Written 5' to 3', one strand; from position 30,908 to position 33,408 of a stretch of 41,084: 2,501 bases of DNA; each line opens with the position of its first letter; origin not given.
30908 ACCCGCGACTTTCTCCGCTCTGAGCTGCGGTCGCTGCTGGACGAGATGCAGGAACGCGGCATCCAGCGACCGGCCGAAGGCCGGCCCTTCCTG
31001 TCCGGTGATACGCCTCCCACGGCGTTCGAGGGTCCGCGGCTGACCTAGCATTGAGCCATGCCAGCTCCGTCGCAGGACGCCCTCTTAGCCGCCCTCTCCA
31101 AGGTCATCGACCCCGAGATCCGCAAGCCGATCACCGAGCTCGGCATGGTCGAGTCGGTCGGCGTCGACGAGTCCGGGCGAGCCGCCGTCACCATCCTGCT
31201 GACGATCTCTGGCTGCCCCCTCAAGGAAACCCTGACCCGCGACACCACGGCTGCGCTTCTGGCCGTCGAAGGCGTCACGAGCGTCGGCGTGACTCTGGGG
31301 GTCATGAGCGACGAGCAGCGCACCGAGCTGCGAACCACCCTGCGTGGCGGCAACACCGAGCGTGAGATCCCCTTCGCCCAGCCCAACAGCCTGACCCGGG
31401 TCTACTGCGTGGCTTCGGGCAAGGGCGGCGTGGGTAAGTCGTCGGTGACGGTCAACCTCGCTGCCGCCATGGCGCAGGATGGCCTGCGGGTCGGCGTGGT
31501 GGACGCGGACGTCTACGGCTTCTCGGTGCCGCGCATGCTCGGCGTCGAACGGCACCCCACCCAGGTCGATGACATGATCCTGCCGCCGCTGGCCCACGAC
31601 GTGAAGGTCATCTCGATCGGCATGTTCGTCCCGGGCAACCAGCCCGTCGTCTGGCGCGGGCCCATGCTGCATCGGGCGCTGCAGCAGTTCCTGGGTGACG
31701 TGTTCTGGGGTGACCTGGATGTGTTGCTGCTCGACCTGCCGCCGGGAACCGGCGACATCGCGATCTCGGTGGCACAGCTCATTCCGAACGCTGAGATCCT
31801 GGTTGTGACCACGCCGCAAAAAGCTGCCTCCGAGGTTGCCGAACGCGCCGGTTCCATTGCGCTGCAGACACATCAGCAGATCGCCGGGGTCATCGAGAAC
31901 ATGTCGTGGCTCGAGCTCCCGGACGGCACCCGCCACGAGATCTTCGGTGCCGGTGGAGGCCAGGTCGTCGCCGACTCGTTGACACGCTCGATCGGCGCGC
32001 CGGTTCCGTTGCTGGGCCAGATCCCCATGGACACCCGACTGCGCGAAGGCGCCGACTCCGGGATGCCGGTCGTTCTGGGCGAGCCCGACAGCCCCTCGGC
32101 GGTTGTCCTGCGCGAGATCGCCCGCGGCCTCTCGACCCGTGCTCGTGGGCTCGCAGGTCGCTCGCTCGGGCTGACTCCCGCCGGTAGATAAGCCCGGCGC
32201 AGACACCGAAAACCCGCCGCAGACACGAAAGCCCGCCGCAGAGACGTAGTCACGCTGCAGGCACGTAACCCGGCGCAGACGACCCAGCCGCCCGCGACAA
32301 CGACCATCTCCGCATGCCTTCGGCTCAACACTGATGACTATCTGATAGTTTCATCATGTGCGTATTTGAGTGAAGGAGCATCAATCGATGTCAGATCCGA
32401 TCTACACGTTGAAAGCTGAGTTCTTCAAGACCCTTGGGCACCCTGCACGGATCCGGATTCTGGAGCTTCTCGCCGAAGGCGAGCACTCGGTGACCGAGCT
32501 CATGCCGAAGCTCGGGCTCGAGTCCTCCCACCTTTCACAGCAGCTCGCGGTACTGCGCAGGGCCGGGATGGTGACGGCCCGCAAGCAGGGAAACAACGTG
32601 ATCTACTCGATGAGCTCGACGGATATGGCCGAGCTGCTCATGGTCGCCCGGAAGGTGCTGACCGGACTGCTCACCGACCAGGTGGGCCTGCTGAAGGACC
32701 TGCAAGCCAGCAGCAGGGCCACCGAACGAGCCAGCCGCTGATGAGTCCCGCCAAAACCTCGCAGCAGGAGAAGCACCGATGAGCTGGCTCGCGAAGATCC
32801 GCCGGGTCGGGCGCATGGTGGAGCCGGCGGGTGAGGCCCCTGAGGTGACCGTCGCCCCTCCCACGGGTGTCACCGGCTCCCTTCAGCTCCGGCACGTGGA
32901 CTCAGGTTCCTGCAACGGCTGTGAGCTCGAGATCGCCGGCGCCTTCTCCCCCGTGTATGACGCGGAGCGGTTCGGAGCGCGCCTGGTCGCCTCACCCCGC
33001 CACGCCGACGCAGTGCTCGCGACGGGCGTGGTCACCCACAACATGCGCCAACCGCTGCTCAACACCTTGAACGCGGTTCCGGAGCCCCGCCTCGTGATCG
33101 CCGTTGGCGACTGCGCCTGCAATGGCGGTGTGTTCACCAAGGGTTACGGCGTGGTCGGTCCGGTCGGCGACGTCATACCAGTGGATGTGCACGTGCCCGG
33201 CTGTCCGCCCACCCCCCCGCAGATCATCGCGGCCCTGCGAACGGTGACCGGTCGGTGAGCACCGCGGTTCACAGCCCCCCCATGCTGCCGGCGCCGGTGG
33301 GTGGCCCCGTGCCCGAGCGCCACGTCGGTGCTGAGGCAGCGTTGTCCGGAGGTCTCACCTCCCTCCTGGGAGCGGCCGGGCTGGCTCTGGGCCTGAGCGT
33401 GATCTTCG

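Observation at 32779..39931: Six-gene complex-I / group-4-hydrogenase-like module whose catalytic 'large subunit' cannot bind a [NiFe] centre (Ehr-type complex of unknown chemistry)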

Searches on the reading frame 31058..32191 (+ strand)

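Call 3: search_protein_families(library=pfam, proteins=[window:31058-32191:+])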
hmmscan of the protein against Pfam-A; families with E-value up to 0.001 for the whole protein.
window:31058-32191:+ (377 aa): 7 families
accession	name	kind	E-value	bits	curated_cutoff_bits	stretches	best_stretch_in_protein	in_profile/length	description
PF10609.15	ParA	-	5.6e-85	285.1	27.1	1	113-357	3-244/246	NUBPL iron-transfer P-loop NTPase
PF01883.24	FeS_assembly_P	-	5.1e-16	59.2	23.5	1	7-77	2-72/73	Iron-sulfur cluster assembly protein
PF01656.29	CbiA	-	7e-14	52.3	25.4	1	117-157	2-42/125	CobQ/CobB/MinD/ParA nucleotide binding domain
PF13614.12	AAA_31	-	4e-09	37.1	27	1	114-153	2-41/177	AAA domain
PF09140.17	MipZ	-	3.2e-06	27.1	20.7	1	117-176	4-63/262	ATPase MipZ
PF00142.24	Fer4_NifH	-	3.4e-06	27.2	25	1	120-184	6-70/271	4Fe-4S iron sulfur cluster binding proteins, NifH/frxC family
PF02374.21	ArsA_ATPase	-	0.00083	19.1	24.3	0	118-151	5-38/305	Anion-transporting ATPase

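Call 4: search_protein_families(library=ncbifam, proteins=[window:31058-32191:+])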
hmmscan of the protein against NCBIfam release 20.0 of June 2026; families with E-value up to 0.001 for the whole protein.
window:31058-32191:+ (377 aa): 25 families
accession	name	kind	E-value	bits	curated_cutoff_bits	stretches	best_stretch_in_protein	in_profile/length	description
NF041136.1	MrpORP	equivalog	1.2e-70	238.7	450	1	112-357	4-247/365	iron-sulfur cluster carrier protein MrpORP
NF008669.0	PRK11670.1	equivalog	2.2e-64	217.7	348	1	110-360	104-351/369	iron-sulfur cluster carrier protein ApbC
TIGR01969.1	minD_arch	subfamily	8.9e-22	77.5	201.75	1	115-358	2-230/251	cell division ATPase MinD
TIGR01968.1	minD_bact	equivalog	2.2e-13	50.2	212.9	1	114-164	2-52/261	septum site-determining protein MinD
TIGR02945.1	SUF_assoc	equivalog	3.9e-12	46.4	143.4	1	6-80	3-77/99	SUF system Fe-S cluster assembly protein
NF041868.1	paad_haloarch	equivalog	2.4e-11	43.8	180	1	9-92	31-112/127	1,2-phenylacetyl-CoA epoxidase subunit PaaD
NF047398.1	AAA_KGGVGR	domain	1.1e-08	35.6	90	1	115-152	4-41/190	KGGVGR-motif variant AAA ATPase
NF041546.1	ParA_partition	equivalog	1.7e-08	34.3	180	1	117-151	3-37/203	ParA family partition ATPase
TIGR01007.1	eps_fam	subfamily_domain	1.4e-07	31.3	108.05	1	107-281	13-188/204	polysaccharide biosynthesis tyrosine autokinase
NF033200.1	F430_CfbC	exception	6.1e-07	29.1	402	1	121-172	7-58/260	Ni-sirohydrochlorin a,c-diamide reductive cyclase ATP-dependent reductase subunit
TIGR03018.1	pepcterm_TyrKin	hypoth_equivalog_domain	1.3e-06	27.9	230.65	1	113-171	35-94/207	XrtA-associated tyrosine autokinase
TIGR02159.1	PA_CoA_Oxy4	equivalog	1.8e-06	28.3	108.15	1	17-81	2-65/146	1,2-phenylacetyl-CoA epoxidase subunit PaaD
TIGR03406.1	FeS_long_SufT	hypoth_equivalog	2.6e-06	27.3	202.6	1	6-80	75-153/174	putative Fe-S cluster assembly protein SufT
NF008079.0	PRK10818.1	equivalog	3.4e-06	26.6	508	1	113-166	2-55/270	septum site-determining protein MinD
TIGR03815.1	CpaE_hom_Actino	equivalog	3.4e-06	26.4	154.45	1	113-167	111-165/340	septum site-determining protein Ssd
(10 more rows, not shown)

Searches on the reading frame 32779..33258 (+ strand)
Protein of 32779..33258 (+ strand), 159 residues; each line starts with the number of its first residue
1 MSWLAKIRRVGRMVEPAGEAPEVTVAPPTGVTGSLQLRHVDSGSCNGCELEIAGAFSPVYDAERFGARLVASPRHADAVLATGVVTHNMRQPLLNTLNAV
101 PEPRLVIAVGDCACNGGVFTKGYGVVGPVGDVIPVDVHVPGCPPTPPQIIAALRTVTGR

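Call 3: search_protein_families(library=pfam, proteins=[window:32779-33258:+])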
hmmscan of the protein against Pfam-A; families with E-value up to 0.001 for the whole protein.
window:32779-33258:+ (159 aa): 1 family
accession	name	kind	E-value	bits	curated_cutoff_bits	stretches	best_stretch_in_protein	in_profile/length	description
PF01058.29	Oxidored_q6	-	1.2e-29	103.1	27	1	45-155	1-127/128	NADH ubiquinone oxidoreductase, 20 Kd subunit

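Call 4: search_protein_families(library=ncbifam, proteins=[window:32779-33258:+])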
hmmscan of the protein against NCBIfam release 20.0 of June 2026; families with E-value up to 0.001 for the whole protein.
window:32779-33258:+ (159 aa): 14 families
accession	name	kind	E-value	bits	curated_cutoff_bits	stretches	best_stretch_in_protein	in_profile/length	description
NF005012.1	PRK06411.1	subfamily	2.4e-33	115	116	1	47-155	45-153/166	NADH-quinone oxidoreductase subunit NuoB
TIGR01957.1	nuoB_fam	subfamily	6.3e-30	104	142.7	1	46-154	27-136/145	NADH-quinone oxidoreductase subunit B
NF011394.0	PRK14819.1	equivalog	5.5e-28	98.2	312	1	47-156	42-152/264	NADH-quinone oxidoreductase subunit B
NF011395.0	PRK14820.1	equivalog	5.5e-26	91.4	263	1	44-156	43-153/180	NADH-quinone oxidoreductase subunit B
NF011391.0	PRK14816.1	equivalog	5.4e-25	88.1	283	1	43-150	61-167/196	NADH-quinone oxidoreductase subunit B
NF011393.0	PRK14818.1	equivalog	7.7e-25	87.4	255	1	47-153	42-148/173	NADH dehydrogenase subunit B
NF011388.0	PRK14813.1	equivalog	5.2e-24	85.1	294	1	47-156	39-149/189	NADH dehydrogenase subunit B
NF011389.0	PRK14814.1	equivalog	1.1e-23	84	285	1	47-154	44-151/186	NADH dehydrogenase subunit B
NF009808.0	PRK13292.1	equivalog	1.7e-23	82.5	1156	1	47-153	36-142/791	NADH-quinone oxidoreductase subunit B/C/D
NF011390.0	PRK14815.1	equivalog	4.6e-22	78.2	281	1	47-155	44-152/183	NADH dehydrogenase subunit B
NF011392.0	PRK14817.1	equivalog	2.5e-20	72.9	271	1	47-153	47-153/182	NADH-quinone oxidoreductase subunit B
TIGR03294.1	FrhG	equivalog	9e-07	28.8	245.5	1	39-152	6-136/228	coenzyme F420 hydrogenase subunit gamma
NF045875.1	F420_non_VhuG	exception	0.00037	19.8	450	0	125-153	132-160/286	F420-non-reducing hydrogenase subunit VhuG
NF007779.0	PRK10468.1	equivalog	0.0004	19.4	659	1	91-153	135-202/372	hydrogenase 2 small subunit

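Call 17: search_solved_structures(query=window:32779-33258:+, show_alignments=3, max_evalue=1e-10)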
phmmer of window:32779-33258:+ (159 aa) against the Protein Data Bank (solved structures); distinct sequences matched with E-value up to 1e-10: 43.
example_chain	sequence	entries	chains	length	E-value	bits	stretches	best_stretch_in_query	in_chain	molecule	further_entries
7z0s_G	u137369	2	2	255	5.4e-36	127.2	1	35-150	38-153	Formate hydrogenlyase subunit 7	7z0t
6cfw_J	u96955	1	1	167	2.3e-34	121.9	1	37-151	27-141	Probable membrane-bound hydrogenase subunit mbhJ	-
8qby_B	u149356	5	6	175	3.1e-23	85.7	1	47-151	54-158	NADH-quinone oxidoreductase subunit B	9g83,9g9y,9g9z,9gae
6g2j_B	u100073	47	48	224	3.6e-23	85.5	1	48-150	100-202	NADH dehydrogenase [ubiquinone] iron-sulfur protein 7, mitochondrial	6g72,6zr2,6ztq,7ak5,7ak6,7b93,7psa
8b9z_B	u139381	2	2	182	3.8e-23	85.5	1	48-150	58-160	LD31474p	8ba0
5lc5_B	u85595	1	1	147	4.4e-23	85.2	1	48-150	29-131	NADH dehydrogenase [ubiquinone] iron-sulfur protein 7, mitochondrial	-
9grx_K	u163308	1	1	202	4.7e-23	85.2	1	47-154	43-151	NAD(P)H-quinone oxidoreductase subunit K, chloroplastic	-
7zeb_6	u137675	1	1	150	4.7e-23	85.2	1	48-150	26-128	NADH dehydrogenase [ubiquinone] iron-sulfur protein 7, mitochondrial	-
7v2c_C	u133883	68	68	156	5e-23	85.1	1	48-150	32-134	NADH dehydrogenase [ubiquinone] iron-sulfur protein 7,mitochondrial | NADH dehydrogenase [ubiquinone] iron-sulfur protein 7, mitochondrial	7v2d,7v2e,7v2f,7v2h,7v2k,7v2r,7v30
9w2u_B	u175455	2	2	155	5.1e-23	85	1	48-150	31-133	NADH dehydrogenase [ubiquinone] iron-sulfur protein 7, mitochondrial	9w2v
7zd6_6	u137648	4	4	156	5.2e-23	85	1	48-150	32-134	NADH dehydrogenase [ubiquinone] iron-sulfur protein 7, mitochondrial | Complex I-20kD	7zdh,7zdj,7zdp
8esw_S7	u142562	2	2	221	5.7e-23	84.9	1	48-150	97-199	LD31474p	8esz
5xtb_C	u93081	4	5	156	6.9e-23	84.6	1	48-150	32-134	NADH dehydrogenase [ubiquinone] iron-sulfur protein 7, mitochondrial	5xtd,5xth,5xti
5ldw_B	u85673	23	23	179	7e-23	84.6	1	48-150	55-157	NADH dehydrogenase [ubiquinone] iron-sulfur protein 7, mitochondrial | Mitochondrial complex I, PSST subunit | NADH:ubiquinone oxidoreductase core subunit S7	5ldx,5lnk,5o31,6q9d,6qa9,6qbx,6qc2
9ti4_E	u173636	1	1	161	7.4e-23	84.5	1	48-150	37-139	NADH dehydrogenase [ubiquinone] iron-sulfur protein 7, mitochondrial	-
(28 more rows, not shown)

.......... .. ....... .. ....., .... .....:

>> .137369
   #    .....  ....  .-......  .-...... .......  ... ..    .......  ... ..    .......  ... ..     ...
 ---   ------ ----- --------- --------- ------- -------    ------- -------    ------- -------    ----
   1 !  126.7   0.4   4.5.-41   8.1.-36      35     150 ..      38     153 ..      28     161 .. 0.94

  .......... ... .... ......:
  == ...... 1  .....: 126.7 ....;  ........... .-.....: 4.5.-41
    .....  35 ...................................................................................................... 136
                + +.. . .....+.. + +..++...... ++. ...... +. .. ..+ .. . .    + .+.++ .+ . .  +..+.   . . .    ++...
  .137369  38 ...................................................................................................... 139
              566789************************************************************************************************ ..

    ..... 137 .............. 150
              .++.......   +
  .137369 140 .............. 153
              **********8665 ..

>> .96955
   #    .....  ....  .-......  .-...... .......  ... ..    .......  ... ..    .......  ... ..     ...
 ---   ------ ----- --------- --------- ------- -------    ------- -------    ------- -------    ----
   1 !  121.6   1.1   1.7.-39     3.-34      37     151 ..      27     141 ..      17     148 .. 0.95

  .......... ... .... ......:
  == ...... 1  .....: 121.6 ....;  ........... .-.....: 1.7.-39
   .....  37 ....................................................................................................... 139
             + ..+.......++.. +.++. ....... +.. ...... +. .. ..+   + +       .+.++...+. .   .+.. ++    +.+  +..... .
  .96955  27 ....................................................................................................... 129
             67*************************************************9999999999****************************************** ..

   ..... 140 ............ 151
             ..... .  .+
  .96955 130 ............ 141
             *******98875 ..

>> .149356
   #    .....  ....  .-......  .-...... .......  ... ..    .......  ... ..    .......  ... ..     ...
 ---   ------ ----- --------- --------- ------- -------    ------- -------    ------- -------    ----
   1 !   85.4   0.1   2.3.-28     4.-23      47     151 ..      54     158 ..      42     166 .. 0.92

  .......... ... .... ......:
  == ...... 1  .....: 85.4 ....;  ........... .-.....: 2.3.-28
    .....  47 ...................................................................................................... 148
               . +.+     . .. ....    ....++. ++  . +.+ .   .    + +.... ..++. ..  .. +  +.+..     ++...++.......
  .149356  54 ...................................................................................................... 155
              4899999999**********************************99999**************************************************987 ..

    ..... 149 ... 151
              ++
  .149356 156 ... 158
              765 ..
